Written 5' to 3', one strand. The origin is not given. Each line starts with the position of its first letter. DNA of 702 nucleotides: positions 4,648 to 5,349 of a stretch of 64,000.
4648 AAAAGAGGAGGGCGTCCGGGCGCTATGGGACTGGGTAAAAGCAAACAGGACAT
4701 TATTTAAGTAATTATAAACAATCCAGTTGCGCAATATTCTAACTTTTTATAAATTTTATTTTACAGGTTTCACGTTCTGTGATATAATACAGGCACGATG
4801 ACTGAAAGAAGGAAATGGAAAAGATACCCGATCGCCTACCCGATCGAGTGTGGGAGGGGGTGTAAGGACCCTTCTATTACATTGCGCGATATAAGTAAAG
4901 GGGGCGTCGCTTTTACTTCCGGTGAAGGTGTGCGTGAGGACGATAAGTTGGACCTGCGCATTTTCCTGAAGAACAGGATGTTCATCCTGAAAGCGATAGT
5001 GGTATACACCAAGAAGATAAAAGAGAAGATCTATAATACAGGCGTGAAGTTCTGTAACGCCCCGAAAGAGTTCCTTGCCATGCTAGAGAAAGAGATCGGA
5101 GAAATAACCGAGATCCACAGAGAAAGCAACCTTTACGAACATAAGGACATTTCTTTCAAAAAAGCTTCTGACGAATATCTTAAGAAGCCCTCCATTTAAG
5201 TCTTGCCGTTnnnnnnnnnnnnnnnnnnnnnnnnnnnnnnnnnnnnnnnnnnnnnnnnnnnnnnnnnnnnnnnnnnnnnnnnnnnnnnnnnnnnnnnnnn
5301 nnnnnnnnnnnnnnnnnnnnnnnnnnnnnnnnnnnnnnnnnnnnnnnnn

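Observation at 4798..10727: c-di-GMP signalling operon (PilZ, HEAT protein, degenerate HD-GYP, PAS histidine kinase) directly downstream of an EPS cluster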

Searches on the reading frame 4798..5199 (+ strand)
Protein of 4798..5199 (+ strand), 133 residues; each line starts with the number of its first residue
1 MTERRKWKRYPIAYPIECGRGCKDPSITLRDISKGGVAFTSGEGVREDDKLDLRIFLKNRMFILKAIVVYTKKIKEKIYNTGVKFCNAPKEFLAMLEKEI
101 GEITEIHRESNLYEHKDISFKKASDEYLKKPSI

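Call 4: search_protein_families(library=pfam, proteins=[window:4798-5199:+], max_evalue=0.1)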
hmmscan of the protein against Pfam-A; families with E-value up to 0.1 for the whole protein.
window:4798-5199:+ (133 aa): 2 families
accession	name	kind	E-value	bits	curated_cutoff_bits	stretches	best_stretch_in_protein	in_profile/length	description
PF07238.19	PilZ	-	9.1e-09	36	22.5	1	3-96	1-96/102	PilZ domain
PF25100.1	DUF7809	-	0.058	14.1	27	1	61-125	26-89/160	Domain of unknown function (DUF7809)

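Call 9: search_protein_families(library=ncbifam, proteins=[window:4798-5199:+], max_evalue=0.01)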
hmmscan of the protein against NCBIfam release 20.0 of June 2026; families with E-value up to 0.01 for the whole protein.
window:4798-5199:+ (133 aa): 1 family
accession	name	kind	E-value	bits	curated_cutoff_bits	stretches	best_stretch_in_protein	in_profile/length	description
TIGR02266.1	gmx_TIGR02266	paralog_domain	0.00013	22.1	68.7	1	30-98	22-93/96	TIGR02266 family protein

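Call 64: find_related_loci(query=A5, collection=metagenome_contigs, flank=10000)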
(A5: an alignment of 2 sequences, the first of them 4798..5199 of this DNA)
Query A5 (133 aa) in metagenome_contigs; peptide patterns used: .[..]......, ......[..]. (x = any residue, [..] = any of these).
589 stretches matched a pattern; 1 encode a relative of the query (tblastn E <= 1e-3); 1 distinct loci.
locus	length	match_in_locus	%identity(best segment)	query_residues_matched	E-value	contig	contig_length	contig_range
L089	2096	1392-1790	42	1-133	1e-32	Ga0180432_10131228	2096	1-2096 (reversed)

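Call 86: search_protein_families(library=padloc, proteins=[window:4798-5199:+], max_evalue=0.001)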
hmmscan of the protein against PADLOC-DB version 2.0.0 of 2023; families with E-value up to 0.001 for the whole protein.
window:4798-5199:+ (133 aa): 0 families

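Call 87: find_homologous_proteins(query=window:4798-5199:+, max_evalue=0.00001)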
Query window:4798-5199:+ (133 aa): 8 proteins with E <= 0.00001 among 30 candidates.
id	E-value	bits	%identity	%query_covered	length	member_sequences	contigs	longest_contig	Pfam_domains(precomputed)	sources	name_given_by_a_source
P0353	2.9e-83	294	100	100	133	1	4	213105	PF07238.20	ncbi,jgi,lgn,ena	-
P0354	1.2e-43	166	61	99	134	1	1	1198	PF07238.20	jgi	jgi:hypothetical protein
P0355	1.7e-41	159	56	97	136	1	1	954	PF07238.20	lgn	-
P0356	1.2e-40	156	58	99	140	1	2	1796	PF07238.20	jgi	-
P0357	6.6e-39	151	56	98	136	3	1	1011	PF07238.20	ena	-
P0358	4.7e-33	132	51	97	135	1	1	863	PF07238.20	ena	-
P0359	1.9e-31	127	50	97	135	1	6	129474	PF07238.20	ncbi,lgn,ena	ncbi:MAG: PilZ domain-containing protein [Candidatus Omnitrophota bacterium]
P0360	1.7e-29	120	50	96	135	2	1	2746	PF07238.20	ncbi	ncbi:MAG: PilZ domain-containing protein [Candidatus Omnitrophota bacterium]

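Call 88: find_encoding_contigs(protein=P0359, flank=10000, max_places=2)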
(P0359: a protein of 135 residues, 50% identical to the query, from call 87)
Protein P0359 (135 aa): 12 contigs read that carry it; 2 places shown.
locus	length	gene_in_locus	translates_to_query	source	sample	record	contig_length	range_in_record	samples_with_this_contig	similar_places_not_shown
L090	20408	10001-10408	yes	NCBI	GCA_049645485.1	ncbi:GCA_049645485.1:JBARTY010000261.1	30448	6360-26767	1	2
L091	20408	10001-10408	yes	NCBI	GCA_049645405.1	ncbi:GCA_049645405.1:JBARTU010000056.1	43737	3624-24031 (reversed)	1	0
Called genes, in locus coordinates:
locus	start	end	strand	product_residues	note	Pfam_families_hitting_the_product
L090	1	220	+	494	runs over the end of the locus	PF08308:PEGA (weak)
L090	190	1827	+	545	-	PF13632:Glyco_trans_2_3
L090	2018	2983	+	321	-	PF00150:Cellulase (weak), PF02449:Glyco_hydro_42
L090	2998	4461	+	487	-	PF00982:Glyco_transf_20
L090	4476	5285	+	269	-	PF02358:Trehalose_PPase, PF08282:Hydrolase_3 (faint)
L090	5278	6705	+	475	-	PF21269:TreT_GT1, PF20706:GT4-conflict (weak), PF00534:Glycos_transf_1, PF13692:Glyco_trans_1_4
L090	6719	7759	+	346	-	-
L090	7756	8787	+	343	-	PF00106:adh_short (weak), PF01073:3Beta_HSD, PF01370:Epimerase, PF02719:Polysacc_synt_2, PF04321:RmlD_sub_bind, PF07993:NAD_binding_4, PF08659:KR (weak), PF16363:GDP_Man_Dehyd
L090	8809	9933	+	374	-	PF00106:adh_short (weak), PF01073:3Beta_HSD, PF01370:Epimerase, PF02719:Polysacc_synt_2, PF05368:NmrA (weak), PF16363:GDP_Man_Dehyd, PF01370:Epimerase, PF16363:GDP_Man_Dehyd, +2 more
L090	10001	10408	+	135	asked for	PF07238:PilZ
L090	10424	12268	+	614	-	PF13231:PMT_2, PF00515:TPR_1 (faint), PF13181:TPR_8 (faint), PF07719:TPR_2 (faint), PF13174:TPR_6 (faint), PF13414:TPR_11 (faint), PF13424:TPR_12 (faint), PF14559:TPR_19 (weak), +3 more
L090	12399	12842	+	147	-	PF00210:Ferritin, PF02915:Rubrerythrin, PF13668:Ferritin_2 (faint)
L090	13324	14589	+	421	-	PF05977:MFS_3, PF07690:MFS_1, PF13347:MFS_2 (weak), PF07690:MFS_1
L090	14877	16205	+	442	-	PF13375:RnfC_N, PF01512:Complex1_51K, PF10531:SLBB (weak), PF13187:Fer4_9 (faint), PF12838:Fer4_7, PF13183:Fer4_8 (weak), PF13237:Fer4_10, PF13534:Fer4_17 (weak), +2 more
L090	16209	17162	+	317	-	PF03116:NQR2_RnfD_RnfE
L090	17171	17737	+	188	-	PF04205:FMN_bind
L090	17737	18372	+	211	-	PF02508:Rnf-Nqr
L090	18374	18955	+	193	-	PF02508:Rnf-Nqr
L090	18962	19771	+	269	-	PF04060:FeS, PF13237:Fer4_10, PF13187:Fer4_9 (weak), PF14697:Fer4_21 (weak), PF25160:LdpA_Fe-S-bd, PF00037:Fer4, PF12797:Fer4_2 (weak), PF12837:Fer4_6 (weak)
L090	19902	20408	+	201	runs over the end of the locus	PF00551:Formyl_trans_N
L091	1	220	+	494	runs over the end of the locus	PF08308:PEGA (weak)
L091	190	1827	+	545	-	PF13632:Glyco_trans_2_3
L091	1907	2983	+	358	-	PF00150:Cellulase (weak), PF02449:Glyco_hydro_42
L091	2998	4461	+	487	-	PF00982:Glyco_transf_20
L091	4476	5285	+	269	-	PF02358:Trehalose_PPase, PF08282:Hydrolase_3 (faint)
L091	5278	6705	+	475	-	PF21269:TreT_GT1, PF20706:GT4-conflict (weak), PF00534:Glycos_transf_1, PF13692:Glyco_trans_1_4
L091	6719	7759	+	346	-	-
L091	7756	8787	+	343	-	PF00106:adh_short (weak), PF01073:3Beta_HSD, PF01370:Epimerase, PF02719:Polysacc_synt_2, PF04321:RmlD_sub_bind, PF07993:NAD_binding_4, PF08659:KR (weak), PF16363:GDP_Man_Dehyd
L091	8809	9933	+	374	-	PF00106:adh_short (weak), PF01073:3Beta_HSD, PF01370:Epimerase, PF02719:Polysacc_synt_2, PF05368:NmrA (weak), PF16363:GDP_Man_Dehyd, PF01370:Epimerase, PF16363:GDP_Man_Dehyd, +2 more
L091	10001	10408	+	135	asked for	PF07238:PilZ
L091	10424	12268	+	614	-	PF13231:PMT_2, PF00515:TPR_1 (faint), PF13181:TPR_8 (faint), PF07719:TPR_2 (faint), PF13174:TPR_6 (faint), PF13414:TPR_11 (faint), PF13424:TPR_12 (faint), PF14559:TPR_19 (weak), +3 more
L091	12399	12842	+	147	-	PF00210:Ferritin, PF02915:Rubrerythrin, PF13668:Ferritin_2 (faint)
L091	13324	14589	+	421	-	PF05977:MFS_3, PF07690:MFS_1, PF13347:MFS_2 (weak), PF07690:MFS_1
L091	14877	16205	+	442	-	PF13375:RnfC_N, PF01512:Complex1_51K, PF10531:SLBB (weak), PF13187:Fer4_9 (faint), PF12838:Fer4_7, PF13183:Fer4_8 (weak), PF13237:Fer4_10, PF13534:Fer4_17 (weak), +2 more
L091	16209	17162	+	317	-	PF03116:NQR2_RnfD_RnfE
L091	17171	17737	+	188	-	PF04205:FMN_bind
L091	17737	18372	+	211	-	PF02508:Rnf-Nqr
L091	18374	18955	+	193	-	PF02508:Rnf-Nqr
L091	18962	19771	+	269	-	PF04060:FeS, PF13237:Fer4_10, PF13187:Fer4_9 (weak), PF14697:Fer4_21 (weak), PF25160:LdpA_Fe-S-bd, PF00037:Fer4, PF12797:Fer4_2 (weak), PF12837:Fer4_6 (weak)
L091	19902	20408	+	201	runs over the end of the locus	PF00551:Formyl_trans_N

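Call 89: find_encoding_contigs(protein=P0360, flank=3000, max_places=1)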
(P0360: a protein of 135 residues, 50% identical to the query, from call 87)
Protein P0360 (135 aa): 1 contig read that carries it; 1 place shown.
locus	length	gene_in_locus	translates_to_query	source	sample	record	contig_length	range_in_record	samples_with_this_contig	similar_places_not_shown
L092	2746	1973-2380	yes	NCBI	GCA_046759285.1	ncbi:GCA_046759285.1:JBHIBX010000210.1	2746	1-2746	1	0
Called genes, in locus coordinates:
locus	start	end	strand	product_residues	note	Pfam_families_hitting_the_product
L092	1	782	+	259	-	PF01073:3Beta_HSD (weak), PF01370:Epimerase, PF07993:NAD_binding_4 (weak), PF16363:GDP_Man_Dehyd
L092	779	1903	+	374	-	PF01073:3Beta_HSD, PF01370:Epimerase, PF02719:Polysacc_synt_2, PF07993:NAD_binding_4 (faint), PF13460:NAD_binding_10 (weak), PF16363:GDP_Man_Dehyd, PF01370:Epimerase, PF16363:GDP_Man_Dehyd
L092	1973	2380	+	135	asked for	PF07238:PilZ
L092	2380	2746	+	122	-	?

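Call 90: find_encoding_contigs(protein=P0356, flank=3000, max_places=2)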
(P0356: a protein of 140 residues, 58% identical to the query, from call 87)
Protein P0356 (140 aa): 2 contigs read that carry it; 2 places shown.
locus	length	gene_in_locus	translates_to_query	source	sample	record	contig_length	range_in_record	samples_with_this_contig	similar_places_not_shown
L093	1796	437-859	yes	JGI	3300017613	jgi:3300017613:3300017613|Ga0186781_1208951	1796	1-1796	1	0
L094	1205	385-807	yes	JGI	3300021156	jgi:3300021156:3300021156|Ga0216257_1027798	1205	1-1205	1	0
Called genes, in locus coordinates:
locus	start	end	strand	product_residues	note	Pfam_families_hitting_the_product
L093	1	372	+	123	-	?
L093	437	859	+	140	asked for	PF07238:PilZ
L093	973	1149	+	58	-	-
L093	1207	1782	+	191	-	PF16930:Porin_5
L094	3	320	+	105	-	?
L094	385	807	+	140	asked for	PF07238:PilZ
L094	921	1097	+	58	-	-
